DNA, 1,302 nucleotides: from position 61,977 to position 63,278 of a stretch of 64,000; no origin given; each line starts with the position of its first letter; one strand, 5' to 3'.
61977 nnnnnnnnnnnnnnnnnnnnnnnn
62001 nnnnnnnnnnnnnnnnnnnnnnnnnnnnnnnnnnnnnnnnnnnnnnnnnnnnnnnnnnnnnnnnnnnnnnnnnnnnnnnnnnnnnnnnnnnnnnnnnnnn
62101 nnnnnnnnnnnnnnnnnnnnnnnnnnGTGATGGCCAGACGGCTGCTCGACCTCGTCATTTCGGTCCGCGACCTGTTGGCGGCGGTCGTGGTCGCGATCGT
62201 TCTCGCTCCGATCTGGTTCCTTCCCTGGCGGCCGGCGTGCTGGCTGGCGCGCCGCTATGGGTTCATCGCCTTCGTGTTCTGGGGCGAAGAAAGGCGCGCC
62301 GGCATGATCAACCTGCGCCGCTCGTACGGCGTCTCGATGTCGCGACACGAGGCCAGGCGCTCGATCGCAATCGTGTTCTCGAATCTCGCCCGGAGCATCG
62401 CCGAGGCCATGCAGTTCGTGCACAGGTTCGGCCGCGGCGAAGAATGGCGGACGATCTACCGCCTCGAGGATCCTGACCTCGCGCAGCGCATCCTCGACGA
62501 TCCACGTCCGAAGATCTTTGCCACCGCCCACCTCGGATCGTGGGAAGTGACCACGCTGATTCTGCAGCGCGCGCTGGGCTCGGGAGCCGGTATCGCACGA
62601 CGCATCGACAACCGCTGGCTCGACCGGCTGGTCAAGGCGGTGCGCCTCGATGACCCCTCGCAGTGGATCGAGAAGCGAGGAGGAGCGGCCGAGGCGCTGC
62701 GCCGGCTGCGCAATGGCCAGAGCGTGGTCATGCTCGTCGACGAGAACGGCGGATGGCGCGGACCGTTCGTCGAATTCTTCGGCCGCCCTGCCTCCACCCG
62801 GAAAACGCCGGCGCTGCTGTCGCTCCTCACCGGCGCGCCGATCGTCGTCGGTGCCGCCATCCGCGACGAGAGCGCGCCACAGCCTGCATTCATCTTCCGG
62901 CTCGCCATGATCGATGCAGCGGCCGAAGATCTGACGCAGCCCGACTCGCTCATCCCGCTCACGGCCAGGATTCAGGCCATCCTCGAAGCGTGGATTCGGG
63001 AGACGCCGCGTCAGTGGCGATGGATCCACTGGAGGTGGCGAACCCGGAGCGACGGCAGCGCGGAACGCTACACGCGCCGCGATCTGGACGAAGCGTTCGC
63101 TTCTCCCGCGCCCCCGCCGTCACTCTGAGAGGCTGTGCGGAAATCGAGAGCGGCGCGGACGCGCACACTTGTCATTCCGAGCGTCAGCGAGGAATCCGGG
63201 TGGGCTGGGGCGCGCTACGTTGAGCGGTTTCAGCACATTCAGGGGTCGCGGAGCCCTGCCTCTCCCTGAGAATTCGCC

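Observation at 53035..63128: Lipid A/Kdo cluster with an embedded KS-like/ACP/KS trio, DUF374 and an LpxL-family late acyltransferase: signature of non-canonical (very-long-chain type) lipid A acylation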

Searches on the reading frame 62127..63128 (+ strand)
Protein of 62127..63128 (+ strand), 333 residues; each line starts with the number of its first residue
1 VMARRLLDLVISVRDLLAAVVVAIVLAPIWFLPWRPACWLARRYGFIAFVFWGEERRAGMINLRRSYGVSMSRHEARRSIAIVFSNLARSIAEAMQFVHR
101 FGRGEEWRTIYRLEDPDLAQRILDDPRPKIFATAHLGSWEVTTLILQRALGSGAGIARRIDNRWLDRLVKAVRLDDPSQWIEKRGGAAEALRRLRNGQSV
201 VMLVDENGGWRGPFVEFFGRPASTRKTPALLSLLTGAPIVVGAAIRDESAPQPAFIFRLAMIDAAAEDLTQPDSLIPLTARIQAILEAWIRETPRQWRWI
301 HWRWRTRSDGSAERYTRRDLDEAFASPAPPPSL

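Call 4: search_protein_families(library=pfam, proteins=[window:62127-63128:+], max_evalue=0.01)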
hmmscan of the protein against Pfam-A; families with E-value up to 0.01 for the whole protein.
window:62127-63128:+ (333 aa): 1 family
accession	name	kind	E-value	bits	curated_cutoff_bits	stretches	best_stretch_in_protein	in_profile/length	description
PF03279.18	Lip_A_acyltrans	-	1e-32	114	22.3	1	20-306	17-295/295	Bacterial lipid A biosynthesis acyltransferase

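Call 6: search_protein_families(library=ncbifam, proteins=[window:62130-63128:+], max_evalue=0.001)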
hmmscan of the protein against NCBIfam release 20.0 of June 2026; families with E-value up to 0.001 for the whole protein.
window:62130-63128:+ (332 aa): 17 families
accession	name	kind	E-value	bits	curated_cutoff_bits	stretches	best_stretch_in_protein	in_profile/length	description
NF006270.0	PRK08419.1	equivalog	8.3e-28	97.5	248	1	29-305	15-290/298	lipid A biosynthesis lauroyl acyltransferase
NF005120.0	PRK06553.1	equivalog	6.7e-27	94.6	273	1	16-304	19-307/308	lipid A biosynthesis lauroyl acyltransferase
NF005399.0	PRK06946.1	subfamily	9.1e-21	74.3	343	1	18-314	7-294/294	lipid A biosynthesis lauroyl acyltransferase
NF006487.0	PRK08905.1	equivalog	2.1e-17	63.1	281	1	30-309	12-279/290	lysophospholipid acyltransferase family protein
NF005150.0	PRK06628.1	equivalog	3e-17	63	350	1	76-304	68-289/290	lipid A biosynthesis lauroyl acyltransferase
NF006437.0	PRK08733.1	equivalog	4.1e-16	59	540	1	28-314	31-305/306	LpxL/LpxP family Kdo(2)-lipid IV(A) lauroyl/palmitoleoyl acyltransferase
TIGR02207.1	lipid_A_htrB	subfamily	4.8e-16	59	297.8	1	23-314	20-303/303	LpxL/LpxP family Kdo(2)-lipid IV(A) lauroyl/palmitoleoyl acyltransferase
NF004569.0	PRK05906.1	equivalog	3.8e-13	49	439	1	122-306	136-315/454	lipid A biosynthesis lauroyl acyltransferase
NF006432.0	PRK08706.1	equivalog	4.5e-13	49.1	384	1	22-314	5-289/289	lipid A biosynthesis lauroyl acyltransferase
NF005340.0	PRK06860.1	subfamily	4.9e-13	48.9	398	1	24-314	27-308/309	lipid A biosynthesis lauroyl acyltransferase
NF006507.0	PRK08943.1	subfamily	1.7e-11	43.7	337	1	22-319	31-320/322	lipid A biosynthesis (KDO)2-(lauroyl)-lipid IVA acyltransferase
NF006438.0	PRK08734.1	equivalog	3.9e-11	42.5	363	1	28-313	17-295/305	lauroyl acyltransferase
NF005919.0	PRK07920.1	equivalog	1e-10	41.2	209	1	57-309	47-299/311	phosphatidylinositol mannoside acyltransferase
NF004191.0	PRK05646.1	equivalog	7.8e-09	35.1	491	1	28-317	28-309/310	lipid A biosynthesis lauroyl acyltransferase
NF004190.0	PRK05645.1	equivalog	3.3e-08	33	377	1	19-314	8-295/295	lysophospholipid acyltransferase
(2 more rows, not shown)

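Call 31: search_dna_similar(query=window:62130-63128:+, collection=plasmids, mode=protein, max_rows=25, max_evalue=0.000001)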
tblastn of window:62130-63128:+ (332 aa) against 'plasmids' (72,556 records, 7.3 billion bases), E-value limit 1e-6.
Records with a match: 4; places in all: 4; records where one place covers at least 80% of the query: 2.
Best place of each record, by identity: <60% 4.
By first word of the organism name: Hyphomicrobiales 1; Bradyrhizobium 1; Komagataeibacter 1; Aureibacter 1.
By predicted mobility (MOB-suite, as given by PLSDB): non-mobilizable 2; conjugative 2.
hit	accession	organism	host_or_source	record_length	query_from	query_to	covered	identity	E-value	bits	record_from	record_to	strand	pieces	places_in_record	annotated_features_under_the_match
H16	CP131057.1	Hyphomicrobiales bacterium UR115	tomato,bacteria,rhizosphere soil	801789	46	322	83%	28.3%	2e-7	60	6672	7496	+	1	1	none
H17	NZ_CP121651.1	Bradyrhizobium sp. CB82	Stylosanthes guianensis,cell culture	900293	29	306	84%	28.1%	3e-7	59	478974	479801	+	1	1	lipid A biosynthesis lauroyl acyltransferase | B12-binding domain-containing radical SAM protein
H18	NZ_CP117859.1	Komagataeibacter oboediens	Cell culture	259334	76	303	69%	26.5%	8e-9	64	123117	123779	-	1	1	lysophospholipid acyltransferase family protein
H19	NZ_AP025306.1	Aureibacter tunicatorum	-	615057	55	304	75%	21.1%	2e-7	60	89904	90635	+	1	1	lysophospholipid acyltransferase family protein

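Call 32: get_annotated_region(hit=H17, flank=9000)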
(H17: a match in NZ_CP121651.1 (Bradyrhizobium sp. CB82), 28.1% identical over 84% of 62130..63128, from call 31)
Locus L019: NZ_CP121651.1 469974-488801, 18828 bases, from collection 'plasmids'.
description: Bradyrhizobium sp. CB82 plasmid pCB82_1, complete sequence
organism: Bradyrhizobium sp. CB82 (NCBI taxid 3039159)
taxonomy: Bacteria; Pseudomonadota; Alphaproteobacteria; Hyphomicrobiales; Nitrobacteraceae; Bradyrhizobium; Bradyrhizobium sp. CB82
host: -; source: Stylosanthes guianensis,cell culture; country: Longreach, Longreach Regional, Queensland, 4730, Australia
typing (MOB-suite, as given by PLSDB): conjugative; replicon rep_cluster_506; relaxase MOBP; mating-pair formation MPF_T
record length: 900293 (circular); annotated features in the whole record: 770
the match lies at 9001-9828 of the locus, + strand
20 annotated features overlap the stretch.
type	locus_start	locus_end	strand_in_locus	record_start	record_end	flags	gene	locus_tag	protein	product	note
CDS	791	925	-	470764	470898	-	-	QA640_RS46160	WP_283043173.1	hypothetical protein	-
CDS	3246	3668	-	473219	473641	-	-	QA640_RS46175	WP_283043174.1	Rap1a/Tai family immunity protein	-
CDS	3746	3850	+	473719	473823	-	-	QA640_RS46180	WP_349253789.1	hypothetical protein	-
CDS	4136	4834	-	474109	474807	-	-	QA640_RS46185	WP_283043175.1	hypothetical protein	-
CDS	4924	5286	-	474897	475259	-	-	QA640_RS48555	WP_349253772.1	hypothetical protein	-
CDS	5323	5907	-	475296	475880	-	-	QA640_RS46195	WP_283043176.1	protein-S-isoprenylcysteine O-methyltransferase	-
CDS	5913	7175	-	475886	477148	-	-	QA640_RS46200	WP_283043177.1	hypothetical protein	-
CDS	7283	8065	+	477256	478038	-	-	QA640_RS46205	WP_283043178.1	SGNH/GDSL hydrolase family protein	-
CDS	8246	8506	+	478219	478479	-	-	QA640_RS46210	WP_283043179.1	hypothetical protein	-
CDS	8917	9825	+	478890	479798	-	-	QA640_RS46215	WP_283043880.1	lipid A biosynthesis lauroyl acyltransferase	-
CDS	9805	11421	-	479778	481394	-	-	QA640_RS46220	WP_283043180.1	B12-binding domain-containing radical SAM protein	-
CDS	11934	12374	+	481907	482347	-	-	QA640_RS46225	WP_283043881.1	hypothetical protein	-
CDS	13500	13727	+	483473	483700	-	-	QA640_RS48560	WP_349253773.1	recombinase family protein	GO:0006310 - DNA recombination [Evidence IEA]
CDS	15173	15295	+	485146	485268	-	-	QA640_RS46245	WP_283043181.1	hypothetical protein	-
CDS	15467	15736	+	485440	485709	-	-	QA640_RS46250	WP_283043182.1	hypothetical protein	-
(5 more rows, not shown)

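Call 33: get_annotated_region(hit=H16, flank=9000)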
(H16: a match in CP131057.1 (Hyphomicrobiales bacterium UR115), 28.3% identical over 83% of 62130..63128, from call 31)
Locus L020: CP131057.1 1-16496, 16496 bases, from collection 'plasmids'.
description: Hyphomicrobiales bacterium UR115 plasmid unnamed, complete sequence
organism: Hyphomicrobiales bacterium UR115 (NCBI taxid 3064829)
taxonomy: Bacteria; Pseudomonadota; Alphaproteobacteria; Hyphomicrobiales; ; ; Hyphomicrobiales bacterium UR115
host: -; source: tomato,bacteria,rhizosphere soil; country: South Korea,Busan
typing (MOB-suite, as given by PLSDB): non-mobilizable
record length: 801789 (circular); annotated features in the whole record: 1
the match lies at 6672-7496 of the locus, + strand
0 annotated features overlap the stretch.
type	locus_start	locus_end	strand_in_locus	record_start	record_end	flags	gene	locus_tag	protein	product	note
